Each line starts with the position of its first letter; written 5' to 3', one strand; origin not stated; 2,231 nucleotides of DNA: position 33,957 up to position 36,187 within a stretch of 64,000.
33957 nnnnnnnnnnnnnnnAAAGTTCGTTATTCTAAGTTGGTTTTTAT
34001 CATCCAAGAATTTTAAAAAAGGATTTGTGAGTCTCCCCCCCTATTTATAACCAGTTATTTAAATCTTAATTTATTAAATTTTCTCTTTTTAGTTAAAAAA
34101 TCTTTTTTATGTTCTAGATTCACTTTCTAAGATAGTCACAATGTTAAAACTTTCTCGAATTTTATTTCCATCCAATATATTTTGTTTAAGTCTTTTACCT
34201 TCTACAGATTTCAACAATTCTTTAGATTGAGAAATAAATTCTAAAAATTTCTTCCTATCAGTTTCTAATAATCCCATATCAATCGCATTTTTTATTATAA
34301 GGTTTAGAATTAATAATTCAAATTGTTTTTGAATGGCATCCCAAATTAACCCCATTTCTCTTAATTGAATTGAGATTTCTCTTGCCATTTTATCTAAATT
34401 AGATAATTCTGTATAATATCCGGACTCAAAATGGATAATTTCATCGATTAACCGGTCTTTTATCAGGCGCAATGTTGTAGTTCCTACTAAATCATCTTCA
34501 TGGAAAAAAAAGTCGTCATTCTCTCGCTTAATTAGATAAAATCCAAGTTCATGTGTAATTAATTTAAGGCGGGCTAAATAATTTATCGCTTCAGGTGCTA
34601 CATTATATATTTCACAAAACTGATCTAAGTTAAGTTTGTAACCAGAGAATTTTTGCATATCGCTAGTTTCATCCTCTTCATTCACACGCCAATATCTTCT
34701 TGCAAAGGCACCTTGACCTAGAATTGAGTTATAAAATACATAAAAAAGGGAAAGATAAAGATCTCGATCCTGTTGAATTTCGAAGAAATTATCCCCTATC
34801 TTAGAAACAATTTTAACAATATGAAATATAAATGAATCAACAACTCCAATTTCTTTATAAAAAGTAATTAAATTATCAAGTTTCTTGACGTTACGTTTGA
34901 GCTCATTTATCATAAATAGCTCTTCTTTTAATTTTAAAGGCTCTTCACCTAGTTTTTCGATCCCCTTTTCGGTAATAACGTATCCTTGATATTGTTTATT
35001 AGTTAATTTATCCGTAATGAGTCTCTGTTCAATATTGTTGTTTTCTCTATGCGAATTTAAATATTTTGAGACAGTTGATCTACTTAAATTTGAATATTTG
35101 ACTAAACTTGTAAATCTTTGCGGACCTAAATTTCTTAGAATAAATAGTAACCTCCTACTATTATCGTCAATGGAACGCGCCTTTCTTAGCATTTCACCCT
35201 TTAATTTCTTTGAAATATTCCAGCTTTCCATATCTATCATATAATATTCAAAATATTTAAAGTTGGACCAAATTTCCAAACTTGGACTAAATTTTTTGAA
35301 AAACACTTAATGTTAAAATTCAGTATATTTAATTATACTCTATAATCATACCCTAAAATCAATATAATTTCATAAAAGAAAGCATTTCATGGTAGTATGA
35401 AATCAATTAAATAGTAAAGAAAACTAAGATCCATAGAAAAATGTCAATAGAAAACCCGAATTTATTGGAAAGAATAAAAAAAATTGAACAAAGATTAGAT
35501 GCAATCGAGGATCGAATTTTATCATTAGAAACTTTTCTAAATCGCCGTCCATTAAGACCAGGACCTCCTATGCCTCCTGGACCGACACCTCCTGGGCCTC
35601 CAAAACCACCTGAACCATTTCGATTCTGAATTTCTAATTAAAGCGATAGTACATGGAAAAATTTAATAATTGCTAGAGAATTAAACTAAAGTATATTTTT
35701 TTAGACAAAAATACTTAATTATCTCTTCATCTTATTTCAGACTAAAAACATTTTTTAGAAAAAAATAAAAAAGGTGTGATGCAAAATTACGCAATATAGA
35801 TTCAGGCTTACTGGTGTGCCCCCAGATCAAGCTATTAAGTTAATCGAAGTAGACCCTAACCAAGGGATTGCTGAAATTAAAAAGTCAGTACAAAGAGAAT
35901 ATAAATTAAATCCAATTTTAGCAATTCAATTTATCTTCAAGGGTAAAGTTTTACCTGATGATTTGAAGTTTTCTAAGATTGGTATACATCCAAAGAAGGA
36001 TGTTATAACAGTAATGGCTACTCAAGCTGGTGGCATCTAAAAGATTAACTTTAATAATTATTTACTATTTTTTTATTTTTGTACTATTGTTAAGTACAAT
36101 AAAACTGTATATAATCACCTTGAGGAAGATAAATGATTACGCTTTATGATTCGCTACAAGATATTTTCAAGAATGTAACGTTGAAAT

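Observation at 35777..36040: Ubiquitin-like gene whose first beta-strand lies upstream of any in-frame start codon, and which ends GG-Ile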

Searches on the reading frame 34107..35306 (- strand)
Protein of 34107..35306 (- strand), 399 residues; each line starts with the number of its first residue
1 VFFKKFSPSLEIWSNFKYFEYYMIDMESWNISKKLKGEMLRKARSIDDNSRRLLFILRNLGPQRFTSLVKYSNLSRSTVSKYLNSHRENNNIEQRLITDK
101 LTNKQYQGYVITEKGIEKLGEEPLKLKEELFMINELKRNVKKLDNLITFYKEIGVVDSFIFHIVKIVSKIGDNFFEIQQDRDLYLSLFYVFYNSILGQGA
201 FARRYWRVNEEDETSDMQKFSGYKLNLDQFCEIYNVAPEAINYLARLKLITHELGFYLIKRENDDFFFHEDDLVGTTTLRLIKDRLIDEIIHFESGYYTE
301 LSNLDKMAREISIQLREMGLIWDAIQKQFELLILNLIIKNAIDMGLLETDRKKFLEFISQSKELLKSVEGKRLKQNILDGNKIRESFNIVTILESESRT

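Call 6: search_protein_families(library=pfam, proteins=[window:34107-35306:-], max_evalue=1)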
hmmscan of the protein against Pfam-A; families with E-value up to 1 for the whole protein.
window:34107-35306:- (399 aa): 7 families
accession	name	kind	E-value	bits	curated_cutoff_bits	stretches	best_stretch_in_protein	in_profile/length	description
PF14947.12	HTH_45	-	0.00012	22.5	25.5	1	56-118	11-65/77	Winged helix-turn-helix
PF01022.26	HTH_5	-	0.00088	19.5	22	1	51-84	5-37/47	Bacterial regulatory protein, arsR family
PF01047.28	MarR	-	0.0022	18.3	24.6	1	52-83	7-38/59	MarR family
PF02796.21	HTH_7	-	0.053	14.1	23.8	1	45-85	5-44/45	Helix-turn-helix domain of resolvase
PF05491.19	RuvB_C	-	0.082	13.3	24.7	1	86-119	36-71/72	RuvB C-terminal winged helix domain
PF04967.18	HTH_10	-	0.27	11.5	23.1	0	337-360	8-31/53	HTH DNA binding domain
PF09339.16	HTH_IclR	-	0.27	11.5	22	1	61-85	17-41/52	IclR helix-turn-helix domain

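Call 71: search_protein_families(library=ncbifam, proteins=[window:34107-35306:-], max_evalue=0.01)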
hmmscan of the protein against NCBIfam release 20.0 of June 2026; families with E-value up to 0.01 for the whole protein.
window:34107-35306:- (399 aa): 2 families
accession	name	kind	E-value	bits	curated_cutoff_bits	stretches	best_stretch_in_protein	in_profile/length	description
NF053610.1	Sso10a_fam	subfamily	0.00014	21.9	60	1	61-117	17-62/64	Sso10a family chromatin protein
NF053755.1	MsvR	equivalog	0.0031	17.2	220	1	53-124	18-86/236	transcriptional factor MsvR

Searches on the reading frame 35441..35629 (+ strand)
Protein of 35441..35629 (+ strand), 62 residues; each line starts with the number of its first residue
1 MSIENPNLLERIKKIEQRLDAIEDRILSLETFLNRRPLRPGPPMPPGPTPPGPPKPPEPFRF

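Call 6: search_protein_families(library=pfam, proteins=[window:35441-35629:+], max_evalue=1)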
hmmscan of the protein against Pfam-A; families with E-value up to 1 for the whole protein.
window:35441-35629:+ (62 aa): 4 families
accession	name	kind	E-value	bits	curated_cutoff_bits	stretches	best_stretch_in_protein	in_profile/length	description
PF10779.14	XhlA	-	0.01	16.4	34.7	1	8-31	2-25/67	Haemolysin XhlA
PF23991.1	DUF7310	-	0.048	14.6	40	1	8-31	28-51/83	Coiled-coil region of unknown function (DUF7310)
PF06825.17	HSBP1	-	0.11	12.8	28.6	1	7-30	24-47/51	Heat shock factor binding protein 1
PF09340.15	NuA4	-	0.19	12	25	1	8-31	5-28/78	Histone acetyltransferase subunit NuA4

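Call 71: search_protein_families(library=ncbifam, proteins=[window:35441-35629:+], max_evalue=0.01)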
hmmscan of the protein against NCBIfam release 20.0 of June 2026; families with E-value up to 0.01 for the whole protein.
window:35441-35629:+ (62 aa): 1 family
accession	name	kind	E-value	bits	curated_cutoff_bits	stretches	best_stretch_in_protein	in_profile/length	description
NF040983.1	BimA_second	exception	0.0066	15.4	600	1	8-59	66-116/381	trimeric autotransporter actin-nucleating factor BimA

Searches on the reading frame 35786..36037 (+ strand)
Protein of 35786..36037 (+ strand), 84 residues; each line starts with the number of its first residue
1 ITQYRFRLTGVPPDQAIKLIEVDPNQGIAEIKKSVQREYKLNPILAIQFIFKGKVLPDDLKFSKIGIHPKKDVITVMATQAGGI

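Call 6: search_protein_families(library=pfam, proteins=[window:35816-36037:+], max_evalue=1)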
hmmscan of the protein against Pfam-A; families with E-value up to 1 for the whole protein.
seq(74 aa): 4 families
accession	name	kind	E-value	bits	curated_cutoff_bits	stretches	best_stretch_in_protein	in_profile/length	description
PF00240.29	ubiquitin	-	7.5e-10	38.9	25.4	1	9-70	13-71/72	Ubiquitin family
PF11976.14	Rad60-SLD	-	0.0068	16.6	23.8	1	10-67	15-71/72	Ubiquitin-2 like Rad60 SUMO-like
PF23900.1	PRS2_N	-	0.043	13.9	27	0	38-65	48-74/79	PRS2 N-terminal domain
PF24189.1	Ig_RSC4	-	0.21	12.1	28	1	37-69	36-68/87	RSC4 Ig-like domain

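Call 12: find_encoding_contigs(protein=window:35816-36037:+, flank=3000, max_places=6)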
Protein seq(74 aa) (74 aa): no gene with exactly this product is on record in the collection.

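Call 20: find_related_loci(query=window:35786-36037:+, collection=genome_contigs, flank=10000)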
Query seq(84 aa) (84 aa) in genome_contigs; peptide patterns used: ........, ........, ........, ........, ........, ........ (x = any residue, [..] = any of these).
332 stretches matched a pattern; 147 encode a relative of the query (tblastn E <= 1e-3); the best 80 are kept; 80 distinct loci.
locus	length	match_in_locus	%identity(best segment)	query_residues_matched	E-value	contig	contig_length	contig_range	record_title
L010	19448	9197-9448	98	1-84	5e-51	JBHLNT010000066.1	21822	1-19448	MAG: Promethearchaeota archaeon isolate DZ2S.378 DZ2S.378@7199, whole genome shotgun sequence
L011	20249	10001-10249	96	1-83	4e-50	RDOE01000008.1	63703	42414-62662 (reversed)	MAG: Promethearchaeota archaeon isolate SZ_4_bin8.338 NODE_8_length_63703_cov_2.948370, whole genome shotgun sequence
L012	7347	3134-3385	95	1-84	4e-50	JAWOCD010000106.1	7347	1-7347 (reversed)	MAG: Promethearchaeia archaeon isolate BLK3-3.bin.73 k191_2609114, whole genome shotgun sequence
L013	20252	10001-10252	94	1-84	5e-50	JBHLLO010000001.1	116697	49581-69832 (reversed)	MAG: Candidatus Hermodarchaeota archaeon isolate DZ1M.51 DZ1M.51@344, whole genome shotgun sequence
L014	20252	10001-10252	94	1-84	6e-50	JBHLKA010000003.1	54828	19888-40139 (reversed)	MAG: Candidatus Hodarchaeota archaeon isolate DZ1B.205 DZ1B.205@1086, whole genome shotgun sequence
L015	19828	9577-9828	95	1-84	8e-50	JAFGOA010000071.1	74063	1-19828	MAG: Promethearchaeota archaeon isolate Zod_Metabat.578 k87_2986072, whole genome shotgun sequence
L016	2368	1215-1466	95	1-84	5e-50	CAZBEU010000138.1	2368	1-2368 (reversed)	MAG TPA_asm: uncultured archaeon isolate SRP185410_co1_420 genome assembly, contig: k141_438418, whole genome shotgun se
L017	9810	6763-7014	93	1-84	1e-49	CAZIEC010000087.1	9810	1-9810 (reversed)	MAG TPA_asm: uncultured archaeon isolate binchicken_co19_559 genome assembly, contig: NODE_11912_length_9810_cov_28.8673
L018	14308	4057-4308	93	1-84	2e-49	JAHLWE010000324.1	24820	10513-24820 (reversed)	MAG: Promethearchaeota archaeon isolate 2R3_4 k141_67219, whole genome shotgun sequence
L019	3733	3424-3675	93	1-84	2e-49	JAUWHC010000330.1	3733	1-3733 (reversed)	MAG: Promethearchaeota archaeon isolate CSMAG_2258 CSMAG_2258_k141_935771_length_3733_cov_11.0000, whole genome shotgun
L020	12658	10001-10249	96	1-83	1e-49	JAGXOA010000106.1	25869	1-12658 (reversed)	MAG: Promethearchaeota archaeon isolate bin106 sequence_282254, whole genome shotgun sequence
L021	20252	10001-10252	93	1-84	1e-49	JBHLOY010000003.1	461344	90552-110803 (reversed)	MAG: Promethearchaeota archaeon isolate DZ3S.305 DZ3S.305@6, whole genome shotgun sequence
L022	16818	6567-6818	94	1-84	2e-49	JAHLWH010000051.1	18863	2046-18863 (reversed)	MAG: Promethearchaeota archaeon isolate 6H3_1 k141_18054, whole genome shotgun sequence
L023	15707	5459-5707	94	1-83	2e-49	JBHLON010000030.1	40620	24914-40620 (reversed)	MAG: Promethearchaeota archaeon isolate DZ3M.354 DZ3M.354@2533, whole genome shotgun sequence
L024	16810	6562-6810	95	1-83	2e-49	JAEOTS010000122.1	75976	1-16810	MAG: Promethearchaeota archaeon isolate YT5_023 k127_32893445, whole genome shotgun sequence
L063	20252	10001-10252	92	1-84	2e-48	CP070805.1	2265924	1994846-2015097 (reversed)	MAG: Promethearchaeota archaeon isolate bin132 chromosome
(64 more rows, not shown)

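Call 55: search_protein_representatives(protein=window:35786-36037:+)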
Query: 84 residues. Proteins with E-value up to 0.001 (for the whole library): 129; up to 1e-10: 72; up to 1e-30: 7. The best 129 are listed.
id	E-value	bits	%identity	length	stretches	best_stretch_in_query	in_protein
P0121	1.6e-42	159.0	54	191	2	3-83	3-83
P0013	3.2e-42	158.1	94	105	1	1-80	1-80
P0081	1.1e-36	140.5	76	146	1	1-84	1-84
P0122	8.3e-32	124.9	70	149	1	2-83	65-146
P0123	1.1e-31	124.5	92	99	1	2-66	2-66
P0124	2.8e-31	123.3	73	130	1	4-82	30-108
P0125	6.9e-31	122.0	70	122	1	2-83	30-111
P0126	1.1e-29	118.2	94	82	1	1-62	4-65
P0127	1.3e-28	114.8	71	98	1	6-84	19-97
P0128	3.2e-27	110.3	65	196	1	2-83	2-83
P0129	6.0e-27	109.5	66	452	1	3-81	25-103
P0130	1.3e-26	108.4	62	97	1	2-83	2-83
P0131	2.1e-26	107.7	62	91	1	2-83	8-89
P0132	7.5e-26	106.0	65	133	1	4-82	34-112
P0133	1.7e-24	101.6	59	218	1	3-83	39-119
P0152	1.6e-18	82.6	55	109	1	4-83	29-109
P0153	1.8e-18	82.5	51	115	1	3-83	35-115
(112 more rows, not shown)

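Call 58: find_encoding_contigs(protein=P0122, flank=3000, max_places=2)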
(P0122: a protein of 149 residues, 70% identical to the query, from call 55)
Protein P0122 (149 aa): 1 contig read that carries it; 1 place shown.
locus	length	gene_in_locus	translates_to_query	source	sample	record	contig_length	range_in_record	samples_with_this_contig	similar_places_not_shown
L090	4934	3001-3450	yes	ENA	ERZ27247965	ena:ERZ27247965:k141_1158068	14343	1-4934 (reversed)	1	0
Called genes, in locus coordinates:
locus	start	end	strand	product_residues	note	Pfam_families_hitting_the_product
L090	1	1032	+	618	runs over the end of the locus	PF13589:HATPase_c_3, PF25794:SACS (faint)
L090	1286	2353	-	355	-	PF03279:Lip_A_acyltrans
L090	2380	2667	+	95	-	-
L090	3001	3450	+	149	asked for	PF00240:ubiquitin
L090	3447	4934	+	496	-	PF00560:LRR_1 (faint), PF13855:LRR_8 (weak), PF12799:LRR_4 (weak), PF23598:LRR_14, PF13855:LRR_8, PF12799:LRR_4 (weak), PF23598:LRR_14 (weak)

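Call 59: find_encoding_contigs(protein=P0153, flank=3000, max_places=2)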
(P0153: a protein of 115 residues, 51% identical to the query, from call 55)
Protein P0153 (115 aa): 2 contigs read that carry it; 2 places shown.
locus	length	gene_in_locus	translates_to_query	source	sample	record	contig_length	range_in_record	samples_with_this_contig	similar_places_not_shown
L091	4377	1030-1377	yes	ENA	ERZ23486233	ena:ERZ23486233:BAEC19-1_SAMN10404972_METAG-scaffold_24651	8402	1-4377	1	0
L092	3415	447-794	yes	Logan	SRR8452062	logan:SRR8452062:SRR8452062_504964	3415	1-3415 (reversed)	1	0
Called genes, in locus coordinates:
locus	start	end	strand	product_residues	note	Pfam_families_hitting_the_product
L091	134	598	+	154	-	PF00583:Acetyltransf_1, PF13673:Acetyltransf_10, PF13508:Acetyltransf_7, PF08445:FR47 (weak)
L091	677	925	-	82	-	-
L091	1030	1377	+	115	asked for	-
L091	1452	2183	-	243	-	PF02593:DUF166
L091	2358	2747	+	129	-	PF12840:HTH_20, PF01022:HTH_5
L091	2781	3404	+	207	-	-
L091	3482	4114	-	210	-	PF14329:DUF4386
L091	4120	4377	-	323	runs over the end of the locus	PF08240:ADH_N, PF00107:ADH_zinc_N, PF13602:ADH_zinc_N_2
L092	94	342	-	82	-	-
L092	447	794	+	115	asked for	-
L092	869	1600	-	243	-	PF02593:DUF166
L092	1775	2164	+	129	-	PF12840:HTH_20, PF01022:HTH_5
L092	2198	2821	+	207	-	-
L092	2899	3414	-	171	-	?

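Call 60: find_encoding_contigs(protein=P0152, flank=3000, max_places=2)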
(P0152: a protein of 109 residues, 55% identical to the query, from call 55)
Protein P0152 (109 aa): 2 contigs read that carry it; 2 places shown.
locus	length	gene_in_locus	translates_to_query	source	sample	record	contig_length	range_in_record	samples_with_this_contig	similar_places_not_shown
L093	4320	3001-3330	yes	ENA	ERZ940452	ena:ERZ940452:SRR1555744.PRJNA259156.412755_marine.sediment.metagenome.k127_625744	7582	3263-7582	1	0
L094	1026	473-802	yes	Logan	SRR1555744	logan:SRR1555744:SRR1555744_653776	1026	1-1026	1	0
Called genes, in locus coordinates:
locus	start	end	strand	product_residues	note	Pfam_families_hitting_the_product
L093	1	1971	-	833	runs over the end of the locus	PF22860:DUF7017 (faint), PF13174:TPR_6 (faint), PF13371:TPR_9 (faint), PF13428:TPR_14 (faint), PF13432:TPR_16 (faint), PF00515:TPR_1 (faint), PF12569:NatA_aux_su (weak), PF12895:ANAPC3, +11 more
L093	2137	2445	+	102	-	-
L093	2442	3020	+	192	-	PF01936:NYN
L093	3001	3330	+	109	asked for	-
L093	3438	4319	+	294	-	?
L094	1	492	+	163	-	?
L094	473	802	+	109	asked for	-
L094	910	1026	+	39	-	?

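Call 62: predict_structure(alignment_id=A2)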
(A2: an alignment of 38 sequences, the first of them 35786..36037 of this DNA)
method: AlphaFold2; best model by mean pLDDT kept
length: 84 residues; sequences in the alignment: 38
mean_pLDDT: 91.3   pTM: 0.81
mean pLDDT of the five models: 91.3, 91.1, 90.8, 90.3, 89.1
residues with pLDDT >= 90: 67; 70-90: 13; 50-70: 2; < 50: 2
segments of 3 or more residues with pLDDT < 50: none
pLDDT, mean of each block of 10 residues (from residue 1): 94 91 95 95 91 95 94 92 49
secondary structure, 60 per line:
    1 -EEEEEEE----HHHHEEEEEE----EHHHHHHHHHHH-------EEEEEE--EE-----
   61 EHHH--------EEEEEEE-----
elements in order: E2-8 H13-16 E17-22 H28-38 E46-51 E73-79

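Call 65: fold_search(model_id=the predicted structure, library=pdb)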
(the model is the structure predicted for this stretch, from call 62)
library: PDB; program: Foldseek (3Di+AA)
matches with E <= 10: 1637; with E <= 0.001: 458
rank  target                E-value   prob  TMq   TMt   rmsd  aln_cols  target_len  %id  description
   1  7p99_C                1.6e-05  1.00  0.72  0.75   2.8        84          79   14  Structure of human USPL1 in complex with SUMO2 (released 2022-03-02)
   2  3nob_H                1.8e-05  1.00  0.78  0.84   2.2        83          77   23  Structure of K11-linked di-ubiquitin (released 2010-08-11)
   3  2mlb_MODEL_1_A        1.8e-05  1.00  0.72  0.75   3.6        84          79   25  NMR solution structure of a computational designed protein based on template of human erythrocytic ubiquitin (released 2014-10-29)
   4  5w46_B                2.2e-05  1.00  0.74  0.81   2.5        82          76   24  Structure of S65D Phosphomimetic Ubiquitin Refined at 1.2 Angstroms Resolution (released 2017-07-05)
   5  7r70_A                2.4e-05  1.00  0.69  0.41   5.2        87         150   22  Crystal Structure of the UbArk2C fusion protein (released 2022-03-09)
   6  6fnn_C                2.6e-05  1.00  0.75  0.71   2.8        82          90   20  Caldiarchaeum Subterraneum Ubiquitin:Rpn11-homolog complex (released 2018-07-25)
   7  1u4a_MODEL_1_A        2.6e-05  1.00  0.63  0.66   3.8        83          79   17  Solution structure of human SUMO-3 C47S (released 2005-03-08)
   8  1yj1_C                3.2e-05  1.00  0.73  0.81   2.1        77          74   22  X-ray Crystal Structure of a Chemically Synthesized [D-Gln35]Ubiquitin (released 2005-06-14)
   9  4zft_B                3.4e-05  1.00  0.76  0.81   2.5        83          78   23  Catalytic domain of Sst2 F403W mutant bound to ubiquitin (released 2015-10-14)
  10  3nob_C                3.6e-05  1.00  0.74  0.82   2.1        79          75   22  Structure of K11-linked di-ubiquitin (released 2010-08-11)
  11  4pig_B                3.6e-05  1.00  0.77  0.84   2.2        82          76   23  Crystal structure of the ubiquitin K11S mutant (released 2014-10-29)
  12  9m9g_MODEL_1_A        3.6e-05  1.00  0.70  0.71   2.8        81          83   23  NMR structure of ProteinMPNN-designed ubiquitin variant R10 (released 2026-02-11)
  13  1wyw_B                3.6e-05  1.00  0.69  0.73   3.4        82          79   20  Crystal Structure of SUMO1-conjugated thymine DNA glycosylase (released 2005-06-21)
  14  7r2e_C                3.6e-05  1.00  0.68  0.73   3.3        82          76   15  Structure of human Senp7 with SUMO2 (released 2022-12-07)
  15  4pih_A                3.8e-05  1.00  0.72  0.79   2.7        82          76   23  X-ray crystal structure of the K33S mutant of ubiquitin (released 2014-10-29)
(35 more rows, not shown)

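Call 71: search_protein_families(library=ncbifam, proteins=[window:35786-36037:+], max_evalue=0.01)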
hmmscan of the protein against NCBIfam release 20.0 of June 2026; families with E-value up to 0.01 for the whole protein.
seq(84 aa): 1 family
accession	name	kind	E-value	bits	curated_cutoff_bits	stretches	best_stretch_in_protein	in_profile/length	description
TIGR00601.1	rad23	equivalog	3.1e-06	26.7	207.3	1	20-81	15-77/381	UV excision repair protein Rad23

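Call 79: find_related_loci(query=window:35786-36037:+, collection=metagenome_contigs, flank=1000)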
Query seq(84 aa) (84 aa) in metagenome_contigs; peptide patterns used: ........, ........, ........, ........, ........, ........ (x = any residue, [..] = any of these).
565 stretches matched a pattern; 214 encode a relative of the query (tblastn E <= 1e-3); the best 80 are kept; 80 distinct loci.
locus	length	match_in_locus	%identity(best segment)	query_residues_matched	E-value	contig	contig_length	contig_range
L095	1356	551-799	96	1-83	3e-54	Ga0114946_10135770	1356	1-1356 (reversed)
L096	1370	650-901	95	1-84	4e-54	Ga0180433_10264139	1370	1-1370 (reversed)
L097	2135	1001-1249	98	1-83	1e-51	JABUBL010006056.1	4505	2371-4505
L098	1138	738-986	95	1-83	6e-54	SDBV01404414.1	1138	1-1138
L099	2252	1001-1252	95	1-84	7e-51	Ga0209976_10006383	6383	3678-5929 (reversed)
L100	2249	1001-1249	96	1-83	7e-51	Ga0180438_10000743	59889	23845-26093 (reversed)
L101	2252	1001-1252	95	1-84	8e-51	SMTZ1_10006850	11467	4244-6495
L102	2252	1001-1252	94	1-84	1e-50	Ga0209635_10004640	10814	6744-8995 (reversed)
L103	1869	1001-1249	95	1-83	7e-51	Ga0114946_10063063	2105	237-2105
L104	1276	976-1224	95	1-83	2e-52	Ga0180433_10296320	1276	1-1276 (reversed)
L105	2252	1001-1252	93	1-84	2e-50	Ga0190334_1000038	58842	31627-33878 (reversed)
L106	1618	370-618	95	1-83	8e-51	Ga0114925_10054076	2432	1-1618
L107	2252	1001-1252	93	1-84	2e-50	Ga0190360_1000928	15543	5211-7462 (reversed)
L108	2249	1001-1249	94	1-83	3e-50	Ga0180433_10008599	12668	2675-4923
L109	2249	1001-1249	94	1-83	3e-50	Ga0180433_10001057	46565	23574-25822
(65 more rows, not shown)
